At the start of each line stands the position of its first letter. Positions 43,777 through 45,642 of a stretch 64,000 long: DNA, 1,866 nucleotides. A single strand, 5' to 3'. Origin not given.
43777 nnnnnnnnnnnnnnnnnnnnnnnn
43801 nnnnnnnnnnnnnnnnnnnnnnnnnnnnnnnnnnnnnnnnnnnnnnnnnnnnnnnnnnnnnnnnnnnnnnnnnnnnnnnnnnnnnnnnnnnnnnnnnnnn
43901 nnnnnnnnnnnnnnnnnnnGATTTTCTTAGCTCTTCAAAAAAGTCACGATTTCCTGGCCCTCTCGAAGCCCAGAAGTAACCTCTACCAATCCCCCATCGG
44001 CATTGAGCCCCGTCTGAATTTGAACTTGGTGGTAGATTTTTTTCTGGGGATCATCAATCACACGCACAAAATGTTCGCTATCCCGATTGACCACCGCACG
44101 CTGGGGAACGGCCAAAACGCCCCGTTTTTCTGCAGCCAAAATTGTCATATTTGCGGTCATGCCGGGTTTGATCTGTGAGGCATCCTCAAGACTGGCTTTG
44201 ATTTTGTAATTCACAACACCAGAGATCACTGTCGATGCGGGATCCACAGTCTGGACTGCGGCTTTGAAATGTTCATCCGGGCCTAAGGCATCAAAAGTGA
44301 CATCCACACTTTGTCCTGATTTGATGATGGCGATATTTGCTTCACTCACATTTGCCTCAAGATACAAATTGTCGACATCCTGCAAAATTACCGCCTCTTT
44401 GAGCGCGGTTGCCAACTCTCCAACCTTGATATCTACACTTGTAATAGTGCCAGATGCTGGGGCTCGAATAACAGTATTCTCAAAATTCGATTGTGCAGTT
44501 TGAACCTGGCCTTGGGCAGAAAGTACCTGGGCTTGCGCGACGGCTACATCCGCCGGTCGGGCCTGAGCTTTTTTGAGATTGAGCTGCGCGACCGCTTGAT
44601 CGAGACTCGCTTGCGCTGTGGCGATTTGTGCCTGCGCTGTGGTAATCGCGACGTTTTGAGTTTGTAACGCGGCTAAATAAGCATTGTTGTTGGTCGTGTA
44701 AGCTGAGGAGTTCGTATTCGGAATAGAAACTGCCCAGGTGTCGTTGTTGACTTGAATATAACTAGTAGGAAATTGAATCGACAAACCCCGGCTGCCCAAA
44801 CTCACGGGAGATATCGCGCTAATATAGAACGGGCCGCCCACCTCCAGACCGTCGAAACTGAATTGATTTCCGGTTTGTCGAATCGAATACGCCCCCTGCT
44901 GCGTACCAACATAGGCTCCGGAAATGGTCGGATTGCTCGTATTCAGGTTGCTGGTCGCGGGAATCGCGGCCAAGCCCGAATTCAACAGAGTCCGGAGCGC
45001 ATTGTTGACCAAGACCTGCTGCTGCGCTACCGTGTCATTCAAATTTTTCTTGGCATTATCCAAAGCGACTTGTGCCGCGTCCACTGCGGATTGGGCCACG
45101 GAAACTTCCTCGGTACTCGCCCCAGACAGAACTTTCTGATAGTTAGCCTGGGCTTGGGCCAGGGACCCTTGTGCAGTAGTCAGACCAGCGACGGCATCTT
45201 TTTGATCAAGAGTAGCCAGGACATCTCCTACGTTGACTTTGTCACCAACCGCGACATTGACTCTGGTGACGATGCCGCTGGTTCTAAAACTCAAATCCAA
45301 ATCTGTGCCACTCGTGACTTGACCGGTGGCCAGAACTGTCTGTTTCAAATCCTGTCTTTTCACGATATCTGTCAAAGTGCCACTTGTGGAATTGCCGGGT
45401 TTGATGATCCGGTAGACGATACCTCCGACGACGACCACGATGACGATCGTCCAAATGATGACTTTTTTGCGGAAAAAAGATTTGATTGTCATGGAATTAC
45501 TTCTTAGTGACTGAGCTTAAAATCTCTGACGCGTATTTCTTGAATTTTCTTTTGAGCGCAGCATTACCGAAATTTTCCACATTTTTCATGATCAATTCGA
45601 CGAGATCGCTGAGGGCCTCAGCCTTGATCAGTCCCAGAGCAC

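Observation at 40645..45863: MacAB/Lol-like export operon with two different FtsX permeases, an AbrB-type regulator and an adaptor with a hairpin-tip insertion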

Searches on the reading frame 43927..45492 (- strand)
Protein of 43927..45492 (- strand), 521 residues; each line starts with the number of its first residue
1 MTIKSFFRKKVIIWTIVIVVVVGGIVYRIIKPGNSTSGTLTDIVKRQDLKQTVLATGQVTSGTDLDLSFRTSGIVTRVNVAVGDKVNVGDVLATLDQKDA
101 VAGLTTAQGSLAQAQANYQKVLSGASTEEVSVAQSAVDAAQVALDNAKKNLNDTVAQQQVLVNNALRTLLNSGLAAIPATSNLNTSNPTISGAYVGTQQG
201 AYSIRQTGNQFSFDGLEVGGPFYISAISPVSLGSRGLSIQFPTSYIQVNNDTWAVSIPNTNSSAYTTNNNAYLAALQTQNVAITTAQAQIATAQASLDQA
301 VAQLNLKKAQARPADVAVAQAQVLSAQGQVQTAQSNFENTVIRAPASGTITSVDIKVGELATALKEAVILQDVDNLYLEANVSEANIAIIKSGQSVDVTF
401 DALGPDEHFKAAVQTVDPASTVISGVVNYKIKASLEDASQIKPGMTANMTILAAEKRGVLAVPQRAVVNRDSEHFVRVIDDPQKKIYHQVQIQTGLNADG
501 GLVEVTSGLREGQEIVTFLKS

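Call 3: search_protein_families(library=pfam, proteins=[window:43927-45492:-], max_evalue=0.01)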
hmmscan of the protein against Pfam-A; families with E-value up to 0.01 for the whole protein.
window:43927-45492:- (521 aa): 7 families
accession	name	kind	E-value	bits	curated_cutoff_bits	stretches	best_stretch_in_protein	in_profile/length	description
PF16576.10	HlyD_D23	-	8.9e-17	61.5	30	1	281-447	54-214/214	Barrel-sandwich domain of CusB or HlyD membrane-fusion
PF13437.12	HlyD_3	-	6.4e-12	46.6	22.2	1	341-444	1-106/106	HlyD family secretion protein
PF13533.13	Biotin_lipoyl_2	-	4.2e-11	42.8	29.8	1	67-96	3-32/32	Biotin-lipoyl like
PF12700.13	HlyD_2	-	6.4e-06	25.6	25.1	1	372-499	263-380/416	HlyD family secretion protein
PF00364.28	Biotin_lipoyl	-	4.3e-05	23.7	22.1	0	72-95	14-36/73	Biotin-requiring enzyme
PF05896.17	NQRA_N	-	0.00069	20.2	25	0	73-115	37-79/94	NqrA N-terminal barrel-sandwich hybrid domain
PF13349.12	DUF4097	-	0.0049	16.7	22.9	1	188-356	21-156/247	Toastrack DUF4097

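Call 4: search_protein_families(library=ncbifam, proteins=[window:43927-45492:-], max_evalue=0.01)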
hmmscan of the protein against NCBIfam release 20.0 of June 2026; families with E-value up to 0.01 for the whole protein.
window:43927-45492:- (521 aa): 27 families (the best 25 are shown)
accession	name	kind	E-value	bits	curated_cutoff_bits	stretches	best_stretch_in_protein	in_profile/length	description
TIGR01730.1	RND_mfp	subfamily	3.5e-43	147.8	94.9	2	268-517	58-307/322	efflux RND transporter periplasmic adaptor subunit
NF002939.0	PRK03598.1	equivalog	7.5e-29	100.9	393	2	9-153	3-133/332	secretion protein HlyD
NF008606.0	PRK11578.1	equivalog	6.9e-27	94.5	342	2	282-517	132-362/371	macrolide transporter subunit MacA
TIGR00998.1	8a0101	subfamily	1.6e-24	86.5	390.8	2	283-422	148-287/334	EmrA/EmrK family multidrug efflux transporter periplasmic adaptor subunit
TIGR00999.1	8a0102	subfamily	2.6e-20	72.7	319.3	1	311-517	62-264/271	CzcB/NccB family metal efflux transporter periplasmic adaptor subunit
TIGR02971.1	heterocyst_DevB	subfamily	1.2e-19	70.9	129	2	274-404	135-268/327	ABC exporter membrane fusion protein, DevB family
NF007785.0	PRK10476.1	equivalog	3.3e-16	59.1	376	1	286-399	155-268/347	multidrug transporter subunit MdtN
NF007850.1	PRK10559.1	equivalog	1.5e-14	53.8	400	1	316-435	124-241/303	p-hydroxybenzoic acid efflux pump subunit AaeA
NF011715.0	PRK15136.1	equivalog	3.1e-14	52.4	563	2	283-417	160-293/390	multidrug efflux MFS transporter periplasmic adaptor subunit EmrA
NF038010.1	ABC_adapt_DarC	equivalog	3.7e-14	52.3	450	1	305-519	196-404/417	darobactin export ABC transporter periplasmic adaptor subunit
NF007303.0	PRK09783.1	subfamily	1.1e-13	50.4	390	1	334-517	212-386/414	copper/silver efflux system membrane fusion protein CusB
TIGR03794.1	NHLM_micro_HlyD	equivalog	1.9e-13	50.1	156.2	1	64-376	58-289/421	NHLP bacteriocin system secretion protein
TIGR01843.1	type_I_hlyD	subfamily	4.7e-13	48.9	208.65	2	280-452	211-397/422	HlyD family type I secretion periplasmic adaptor subunit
NF000272.2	OqxA_adapt_sub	exception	2.4e-10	40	835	2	263-516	94-363/391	multidrug efflux RND transporter periplasmic adaptor subunit OqxA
NF045904.1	RND-peri-MexE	equivalog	3e-09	36.3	714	2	309-516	141-353/390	multidrug efflux RND transporter periplasmic adaptor subunit MexE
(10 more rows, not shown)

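Call 9: find_homologous_proteins(query=window:43927-45492:-)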
Query window:43927-45492:- (521 aa): 2128 proteins with E <= 0.001 among 8000 candidates; the best 120 are listed.
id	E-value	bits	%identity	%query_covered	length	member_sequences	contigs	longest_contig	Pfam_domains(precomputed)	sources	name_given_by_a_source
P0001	0.0e+0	1078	100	100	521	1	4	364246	PF25973.1,PF25881.1,PF25989.1,PF25990.1,PF25917.1,PF25954.1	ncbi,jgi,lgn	jgi:HlyD family secretion protein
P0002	1.0e-204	699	65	100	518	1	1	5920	PF25881.1,PF25989.1,PF00364.29,PF25990.1,PF25967.1,PF25917.1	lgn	-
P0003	6.8e-201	686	64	100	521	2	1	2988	PF25989.1,PF25990.1,PF25917.1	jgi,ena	-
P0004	4.6e-194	664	61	100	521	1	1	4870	PF25973.1,PF25989.1,PF25990.1,PF25917.1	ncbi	-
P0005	3.8e-193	661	62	99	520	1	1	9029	PF25989.1,PF25990.1,PF25917.1,PF25954.1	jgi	jgi:HlyD family secretion protein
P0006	2.4e-180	619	59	99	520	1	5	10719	PF25881.1,PF25940.1,PF25990.1,PF25917.1,PF25954.1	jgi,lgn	jgi:HlyD family secretion protein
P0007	3.6e-180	618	63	95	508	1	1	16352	PF25973.1,PF25984.1,PF25881.1,PF00364.29,PF25990.1,PF25919.1,PF25954.1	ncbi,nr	ncbi:MAG: efflux RND transporter periplasmic adaptor subunit [Patescibacteria group bacterium]|nr:ef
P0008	1.0e-179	616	60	100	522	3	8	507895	PF25973.1,PF25881.1,PF25989.1,PF25990.1,PF25919.1,PF25917.1,PF25954.1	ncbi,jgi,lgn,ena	-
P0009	1.8e-179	616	61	99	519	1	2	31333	PF25984.1,PF25881.1,PF25989.1,PF00364.29,PF25990.1,PF25919.1,PF25917.1,PF25954.1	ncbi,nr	ncbi:MAG TPA: efflux RND transporter periplasmic adaptor subunit [Patescibacteria group bacterium]|n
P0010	2.9e-179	615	60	95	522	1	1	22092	PF25989.1,PF25990.1,PF25919.1,PF25917.1,PF25954.1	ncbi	-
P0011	3.2e-179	615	61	100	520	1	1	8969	PF25984.1,PF25881.1,PF25989.1,PF25990.1,PF25967.1,PF25954.1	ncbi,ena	-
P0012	4.0e-179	614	60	100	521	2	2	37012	PF25984.1,PF25881.1,PF25989.1,PF00364.29,PF25990.1,PF25919.1,PF25954.1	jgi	jgi:HlyD family secretion protein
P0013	6.9e-179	614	59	100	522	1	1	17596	PF25973.1,PF25881.1,PF25990.1,PF25917.1,PF25954.1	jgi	jgi:HlyD family secretion protein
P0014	1.3e-178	613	60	98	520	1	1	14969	PF25984.1,PF25881.1,PF25989.1,PF00364.29,PF25990.1,PF25919.1,PF25917.1,PF25954.1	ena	-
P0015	1.8e-178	612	59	100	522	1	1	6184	PF25881.1,PF25989.1,PF25990.1,PF25919.1,PF25917.1,PF25954.1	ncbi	-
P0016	3.6e-178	611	59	99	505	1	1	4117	PF25984.1,PF25881.1,PF00364.29,PF25990.1,PF25917.1,PF25954.1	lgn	-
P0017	1.1e-177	610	60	100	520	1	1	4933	PF25984.1,PF00364.29,PF25990.1,PF25967.1,PF25919.1,PF25954.1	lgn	-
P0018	1.6e-176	606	59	100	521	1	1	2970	PF25989.1,PF25990.1,PF25967.1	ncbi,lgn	-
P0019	2.3e-176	605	60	100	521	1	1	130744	PF25984.1,PF25881.1,PF25989.1,PF25990.1,PF25967.1,PF25917.1,PF25954.1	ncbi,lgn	-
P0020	8.4e-176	604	59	99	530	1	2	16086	PF25984.1,PF25881.1,PF25990.1,PF25919.1,PF25917.1,PF25954.1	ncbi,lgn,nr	ncbi:MAG: efflux RND transporter periplasmic adaptor subunit [Patescibacteria group bacterium]|nr:ef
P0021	8.8e-176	603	59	99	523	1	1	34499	PF25984.1,PF25881.1,PF25989.1,PF25990.1,PF25917.1,PF25954.1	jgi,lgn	jgi:HlyD family secretion protein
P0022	3.2e-175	602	60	99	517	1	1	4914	PF25989.1,PF25990.1,PF25919.1,PF25917.1,PF25975.1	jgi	jgi:HlyD family secretion protein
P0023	3.4e-175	602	57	100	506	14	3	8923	PF25881.1,PF25989.1,PF25990.1,PF25967.1,PF25975.1,PF25954.1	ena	-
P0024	6.3e-175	601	59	99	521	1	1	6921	PF25984.1,PF25881.1,PF25989.1,PF00364.29,PF25990.1,PF25919.1,PF25917.1,PF25954.1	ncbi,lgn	-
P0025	9.6e-175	600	59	99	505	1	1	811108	PF25984.1,PF26002.1,PF25881.1,PF25989.1,PF25990.1,PF25919.1,PF25917.1,PF25954.1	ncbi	-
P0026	1.5e-174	599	58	100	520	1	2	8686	PF25973.1,PF25881.1,PF25989.1,PF00364.29,PF25990.1,PF25967.1,PF25919.1,PF25917.1,PF25975.1,PF25954.1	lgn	-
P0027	3.3e-174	598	60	99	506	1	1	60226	PF25984.1,PF25881.1,PF25989.1,PF00364.29,PF25990.1,PF25919.1,PF25917.1,PF25954.1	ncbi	-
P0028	3.3e-174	598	59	99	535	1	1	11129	PF25881.1,PF25990.1,PF25919.1,PF25917.1,PF25954.1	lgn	-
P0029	3.4e-174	598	58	100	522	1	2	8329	PF25881.1,PF25990.1,PF25954.1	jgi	jgi:HlyD family secretion protein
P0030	4.1e-174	598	59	100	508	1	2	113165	PF25984.1,PF01551.30,PF25989.1,PF00364.29,PF25990.1,PF25967.1,PF25919.1,PF25954.1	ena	-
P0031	4.8e-174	598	57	99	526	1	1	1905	PF25881.1,PF25989.1,PF25990.1,PF25919.1,PF25917.1,PF25954.1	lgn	-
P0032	6.4e-174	597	58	99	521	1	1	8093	PF25881.1,PF25990.1,PF25919.1,PF25954.1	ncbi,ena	-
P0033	6.5e-174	597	58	99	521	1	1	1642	PF25881.1,PF25990.1,PF25917.1,PF25954.1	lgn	-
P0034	7.4e-174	597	58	100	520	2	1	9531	PF25973.1,PF25984.1,PF25989.1,PF00364.29,PF25990.1,PF25919.1,PF25954.1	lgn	-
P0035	1.3e-173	596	59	99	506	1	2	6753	PF25984.1,PF26002.1,PF25989.1,PF25990.1,PF25917.1,PF25954.1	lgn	-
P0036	1.6e-173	596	58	97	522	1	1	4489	PF25973.1,PF25984.1,PF25989.1,PF00364.29,PF25990.1,PF25917.1,PF25954.1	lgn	-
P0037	2.8e-173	595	58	99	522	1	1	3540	PF25973.1,PF25881.1,PF25990.1,PF25917.1,PF25954.1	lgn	-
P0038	3.0e-173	595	59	100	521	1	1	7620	PF25881.1,PF25989.1,PF25990.1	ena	-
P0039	3.5e-173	595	58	100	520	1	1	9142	PF25881.1,PF25989.1,PF00364.29,PF25990.1,PF25919.1,PF25954.1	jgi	jgi:HlyD family secretion protein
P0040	1.1e-172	593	58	99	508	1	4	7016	PF25984.1,PF25881.1,PF25989.1,PF00364.29,PF25990.1,PF25967.1,PF25919.1,PF25917.1,PF25954.1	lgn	-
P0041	1.9e-172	592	57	99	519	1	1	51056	PF25973.1,PF25881.1,PF25989.1,PF00364.29,PF25990.1,PF25967.1,PF25919.1,PF25954.1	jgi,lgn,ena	-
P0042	2.5e-172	592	60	100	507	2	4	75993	PF25984.1,PF25881.1,PF25990.1,PF25919.1,PF25917.1,PF25954.1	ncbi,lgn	-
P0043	2.9e-172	592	60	98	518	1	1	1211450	PF25881.1,PF00364.29,PF25990.1,PF25917.1,PF25954.1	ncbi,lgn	-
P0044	4.1e-172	591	57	100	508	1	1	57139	PF05896.18,PF25984.1,PF25881.1,PF25989.1,PF00364.29,PF25990.1,PF25919.1,PF25917.1,PF25954.1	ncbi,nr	ncbi:MAG: efflux RND transporter periplasmic adaptor subunit [Candidatus Doudnabacteria bacterium]|n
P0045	6.1e-172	591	57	97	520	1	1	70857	PF25973.1,PF25984.1,PF25881.1,PF25990.1,PF25954.1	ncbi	-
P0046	6.5e-172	591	56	99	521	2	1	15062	PF25989.1,PF25990.1,PF25917.1,PF25975.1,PF25954.1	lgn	-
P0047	8.6e-172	590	56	100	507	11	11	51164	PF25989.1,PF25990.1,PF25919.1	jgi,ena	-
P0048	1.5e-171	589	60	100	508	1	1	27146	PF25984.1,PF25881.1,PF25989.1,PF00364.29,PF25990.1,PF25967.1,PF25919.1,PF25917.1,PF25954.1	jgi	jgi:HlyD family secretion protein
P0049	4.1e-171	588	57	100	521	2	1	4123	PF25881.1,PF25989.1,PF25990.1,PF25917.1,PF25954.1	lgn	-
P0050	4.4e-171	588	59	100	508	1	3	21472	PF05896.18,PF25984.1,PF25881.1,PF00364.29,PF25990.1,PF25919.1,PF25917.1,PF25954.1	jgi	-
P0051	1.8e-170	586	57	99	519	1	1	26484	PF25989.1,PF00364.29,PF25990.1,PF25919.1,PF25954.1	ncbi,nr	ncbi:MAG: efflux RND transporter periplasmic adaptor subunit [bacterium]|nr:efflux RND transporter p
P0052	3.0e-170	585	58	100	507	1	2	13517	PF25984.1,PF25881.1,PF25989.1,PF00364.29,PF25990.1,PF25967.1,PF25919.1,PF25917.1,PF25954.1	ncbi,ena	-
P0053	3.5e-170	585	57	99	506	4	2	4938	PF25881.1,PF25989.1,PF25990.1,PF25919.1,PF25954.1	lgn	-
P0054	6.8e-170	584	58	100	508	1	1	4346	PF25881.1,PF25990.1,PF25917.1,PF25954.1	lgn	-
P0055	8.9e-170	584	59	98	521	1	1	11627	PF25984.1,PF25881.1,PF25989.1,PF00364.29,PF25990.1,PF25919.1,PF25917.1,PF25954.1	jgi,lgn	-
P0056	1.2e-169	583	60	95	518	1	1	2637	PF25984.1,PF25881.1,PF25989.1,PF00364.29,PF25990.1,PF25919.1,PF25917.1,PF25954.1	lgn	-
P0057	1.2e-169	583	58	96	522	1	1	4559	PF25989.1,PF25990.1,PF25954.1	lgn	-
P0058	1.9e-169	583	59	98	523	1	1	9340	PF25881.1,PF25989.1,PF00364.29,PF25990.1,PF25919.1,PF25954.1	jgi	-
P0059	2.9e-169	582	57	99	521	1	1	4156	PF26002.1,PF25881.1,PF25989.1,PF25990.1,PF25917.1,PF25954.1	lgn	-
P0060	3.0e-169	582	59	98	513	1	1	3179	PF25984.1,PF25881.1,PF25989.1,PF00364.29,PF25990.1,PF25967.1,PF25917.1,PF25954.1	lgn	-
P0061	4.1e-169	581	58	95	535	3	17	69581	PF25984.1,PF25881.1,PF25989.1,PF00364.29,PF25990.1,PF25917.1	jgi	jgi:HlyD family secretion protein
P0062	4.6e-169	581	58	96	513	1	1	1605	PF25881.1,PF25989.1,PF00364.29,PF25990.1,PF25919.1,PF25917.1,PF25954.1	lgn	-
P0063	5.5e-169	581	57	100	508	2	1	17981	PF00364.29,PF25990.1,PF25919.1,PF25917.1,PF25954.1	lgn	-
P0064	1.2e-168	580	58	100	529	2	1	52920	PF25973.1,PF25881.1,PF00364.29,PF25990.1,PF25919.1,PF25917.1,PF25954.1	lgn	-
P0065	2.1e-168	579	56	99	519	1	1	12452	PF26002.1,PF25989.1,PF00364.29,PF25990.1,PF25917.1,PF25954.1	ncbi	ncbi:MAG: efflux RND transporter periplasmic adaptor subunit, partial [Candidatus Saccharibacteria b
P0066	2.3e-168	579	56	100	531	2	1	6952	PF25984.1,PF25989.1,PF00364.29,PF25990.1,PF25919.1,PF25917.1,PF25954.1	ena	-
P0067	2.6e-168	579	57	98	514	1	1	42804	PF25973.1,PF25984.1,PF25881.1,PF25989.1,PF00364.29,PF25990.1,PF25919.1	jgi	jgi:HlyD family secretion protein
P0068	3.0e-168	579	58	100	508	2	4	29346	PF05896.18,PF25984.1,PF25881.1,PF00364.29,PF25990.1,PF25919.1,PF25917.1,PF25954.1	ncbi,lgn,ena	-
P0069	4.1e-168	578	56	100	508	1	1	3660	PF25973.1,PF25984.1,PF25881.1,PF00364.29,PF25990.1,PF25919.1,PF25917.1,PF25954.1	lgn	-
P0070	4.8e-168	578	56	99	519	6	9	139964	PF25984.1,PF25989.1,PF00364.29,PF25990.1,PF25967.1,PF25919.1,PF25954.1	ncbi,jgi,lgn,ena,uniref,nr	ncbi:MAG: hypothetical protein A3H69_01835 [Candidatus Sungbacteria bacterium RIFCSPLOWO2_02_FULL_47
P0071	7.7e-168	577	58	98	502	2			PF25881.1,PF25990.1,PF25917.1,PF25954.1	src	-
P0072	1.6e-167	576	58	100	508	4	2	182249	PF25973.1,PF05896.18,PF25984.1,PF25881.1,PF00364.29,PF25990.1,PF25919.1,PF25917.1,PF25954.1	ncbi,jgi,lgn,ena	ncbi:MAG: efflux RND transporter periplasmic adaptor subunit [Candidatus Doudnabacteria bacterium]|j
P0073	1.9e-167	576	58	100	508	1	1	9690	PF25989.1,PF25990.1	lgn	-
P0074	2.7e-167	575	57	98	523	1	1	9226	PF25881.1,PF25989.1,PF00364.29,PF25990.1,PF25967.1,PF25919.1,PF25954.1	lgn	-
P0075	2.8e-167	575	58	100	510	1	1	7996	PF25881.1,PF25989.1,PF00364.29,PF25990.1,PF25919.1,PF25917.1,PF25975.1,PF25954.1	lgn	-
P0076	3.5e-167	575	58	99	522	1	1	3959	PF25984.1,PF25989.1,PF25990.1,PF25919.1,PF25954.1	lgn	-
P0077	5.4e-167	575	56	100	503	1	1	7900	PF25990.1,PF25919.1,PF25954.1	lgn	-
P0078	5.5e-167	574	57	98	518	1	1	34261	PF25984.1,PF25881.1,PF25989.1,PF25990.1,PF25919.1,PF25954.1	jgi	-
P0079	7.2e-167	574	55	100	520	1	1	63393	PF25984.1,PF25989.1,PF00364.29,PF25990.1,PF25919.1,PF25917.1,PF25954.1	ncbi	-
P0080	8.1e-167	574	55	95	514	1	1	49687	PF25989.1,PF25917.1,PF25954.1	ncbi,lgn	-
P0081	8.8e-167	574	56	99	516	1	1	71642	PF25984.1,PF25881.1,PF25989.1,PF00364.29,PF25990.1,PF25919.1,PF25917.1,PF25954.1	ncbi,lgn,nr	ncbi:MAG: efflux RND transporter periplasmic adaptor subunit [bacterium]|nr:efflux RND transporter p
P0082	9.6e-167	574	57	100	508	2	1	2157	PF25984.1,PF25881.1,PF00364.29,PF25990.1,PF25919.1,PF25917.1,PF25954.1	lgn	-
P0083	1.0e-166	574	58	99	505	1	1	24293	PF25881.1,PF00364.29,PF25990.1,PF25917.1,PF25975.1,PF25954.1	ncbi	-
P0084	1.1e-166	574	58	100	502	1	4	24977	PF25973.1,PF25984.1,PF25881.1,PF25990.1,PF25919.1,PF25917.1,PF25954.1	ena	-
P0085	1.5e-166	573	57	100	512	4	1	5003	PF05896.18,PF25984.1,PF25881.1,PF00364.29,PF25990.1,PF25919.1,PF25917.1,PF25954.1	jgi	jgi:RND family efflux transporter MFP subunit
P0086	2.1e-166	573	57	95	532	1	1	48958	PF25984.1,PF25989.1,PF25990.1,PF25967.1,PF25919.1,PF25954.1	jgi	jgi:HlyD family secretion protein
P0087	2.2e-166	572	58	99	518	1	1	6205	PF25881.1,PF25990.1,PF25919.1,PF25917.1,PF25954.1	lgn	-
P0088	3.1e-166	572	59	95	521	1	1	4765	PF25881.1,PF25989.1,PF25990.1,PF25954.1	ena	-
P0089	3.2e-166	572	57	98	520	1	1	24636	PF25989.1,PF25990.1,PF25919.1,PF25954.1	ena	-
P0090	3.5e-166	572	58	96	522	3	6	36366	PF25984.1,PF25881.1,PF25990.1,PF25919.1,PF25917.1,PF25954.1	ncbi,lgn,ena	-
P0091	3.8e-166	572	57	99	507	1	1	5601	PF25973.1,PF25984.1,PF25881.1,PF25990.1,PF25919.1,PF25917.1,PF25954.1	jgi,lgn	jgi:HlyD family secretion protein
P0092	4.1e-166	572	58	100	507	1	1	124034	PF25881.1,PF00364.29,PF25990.1,PF25967.1,PF25919.1,PF25954.1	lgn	-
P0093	4.7e-166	571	56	99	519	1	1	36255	PF25881.1,PF25989.1,PF25990.1,PF25967.1,PF25919.1,PF25954.1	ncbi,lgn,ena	-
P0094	7.5e-166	571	57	100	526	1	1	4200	PF25881.1,PF25989.1,PF25990.1,PF25967.1,PF25919.1,PF25917.1,PF25954.1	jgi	jgi:HlyD family secretion protein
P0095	9.9e-166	570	56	95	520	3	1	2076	PF25990.1,PF25919.1,PF25954.1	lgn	-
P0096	1.6e-165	570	57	99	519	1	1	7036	PF25973.1,PF25984.1,PF25881.1,PF25989.1,PF00364.29,PF25919.1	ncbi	-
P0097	1.9e-165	569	59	99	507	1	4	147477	PF26002.1,PF25990.1,PF25954.1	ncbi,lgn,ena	-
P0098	2.8e-165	569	56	100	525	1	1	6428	PF25984.1,PF25881.1,PF25989.1,PF25990.1,PF25917.1,PF25954.1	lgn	-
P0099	3.1e-165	569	57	100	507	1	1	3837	PF25984.1,PF25881.1,PF25989.1,PF25990.1,PF25917.1,PF25954.1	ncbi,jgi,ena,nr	ncbi:MAG TPA: efflux RND transporter periplasmic adaptor subunit [Candidatus Limnocylindria bacteriu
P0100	5.3e-165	568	56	99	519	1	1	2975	PF25881.1,PF25989.1,PF00364.29,PF25990.1,PF25919.1,PF25917.1,PF25954.1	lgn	-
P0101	9.8e-165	567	56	100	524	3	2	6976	PF25990.1,PF25919.1,PF25954.1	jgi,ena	-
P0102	1.4e-164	567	60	93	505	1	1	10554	PF25989.1,PF25990.1,PF25917.1,PF25954.1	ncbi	-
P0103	1.4e-164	567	58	99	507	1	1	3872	PF26002.1,PF00364.29,PF25990.1,PF25954.1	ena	-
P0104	2.1e-164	566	61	93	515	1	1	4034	PF25881.1,PF25989.1,PF25990.1,PF25917.1,PF25954.1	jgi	jgi:HlyD family secretion protein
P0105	2.6e-164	566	57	99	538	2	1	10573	PF25881.1,PF25990.1,PF25975.1,PF25954.1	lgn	-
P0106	2.8e-164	566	57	100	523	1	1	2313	PF25881.1,PF25989.1,PF25990.1,PF25919.1,PF25954.1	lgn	-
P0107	6.7e-164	564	55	99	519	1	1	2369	PF25973.1,PF25881.1,PF00364.29,PF25990.1,PF25919.1,PF25954.1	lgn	-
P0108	6.9e-164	564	58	98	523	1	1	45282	PF26002.1,PF25881.1,PF25989.1,PF25990.1,PF25954.1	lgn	-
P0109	8.1e-164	564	59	99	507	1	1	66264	PF25881.1,PF25990.1,PF25954.1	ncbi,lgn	-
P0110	9.2e-164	564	55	100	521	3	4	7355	PF25989.1,PF00364.29,PF25990.1,PF25919.1,PF25917.1,PF25954.1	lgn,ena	-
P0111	1.2e-163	563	56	98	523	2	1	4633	PF25984.1,PF25881.1,PF25989.1,PF00364.29,PF25990.1,PF25967.1,PF25919.1,PF25917.1,PF25954.1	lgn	-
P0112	1.4e-163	563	56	100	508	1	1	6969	PF25973.1,PF25881.1,PF00364.29,PF25990.1,PF25919.1,PF25917.1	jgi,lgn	-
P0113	1.5e-163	563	55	99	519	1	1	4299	PF25973.1,PF25881.1,PF25989.1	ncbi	-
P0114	2.2e-163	563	56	99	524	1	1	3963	PF25984.1,PF25881.1,PF25989.1,PF00364.29,PF25990.1,PF25919.1,PF25917.1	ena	-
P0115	3.7e-163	562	57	96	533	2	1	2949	PF25973.1,PF25984.1,PF25989.1,PF00364.29,PF25990.1,PF25919.1,PF25954.1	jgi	-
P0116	4.9e-163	561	57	98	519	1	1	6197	PF25984.1,PF25989.1,PF00364.29,PF25990.1,PF25919.1,PF25917.1,PF25954.1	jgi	jgi:HlyD family secretion protein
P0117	6.1e-163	561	57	99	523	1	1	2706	PF25984.1,PF25881.1,PF00364.29,PF25990.1,PF25919.1,PF25917.1,PF25954.1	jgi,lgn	jgi:HlyD family secretion protein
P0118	6.7e-163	561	55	100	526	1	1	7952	PF25984.1,PF25881.1,PF25989.1,PF00364.29,PF25990.1,PF25917.1,PF25954.1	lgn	-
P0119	7.3e-163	561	57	98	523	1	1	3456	PF25984.1,PF25881.1,PF00364.29,PF25990.1,PF25919.1,PF25917.1,PF25954.1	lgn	-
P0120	7.8e-163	561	56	99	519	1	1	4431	PF25984.1,PF25881.1,PF25989.1,PF00364.29,PF25967.1,PF25919.1,PF25917.1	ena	-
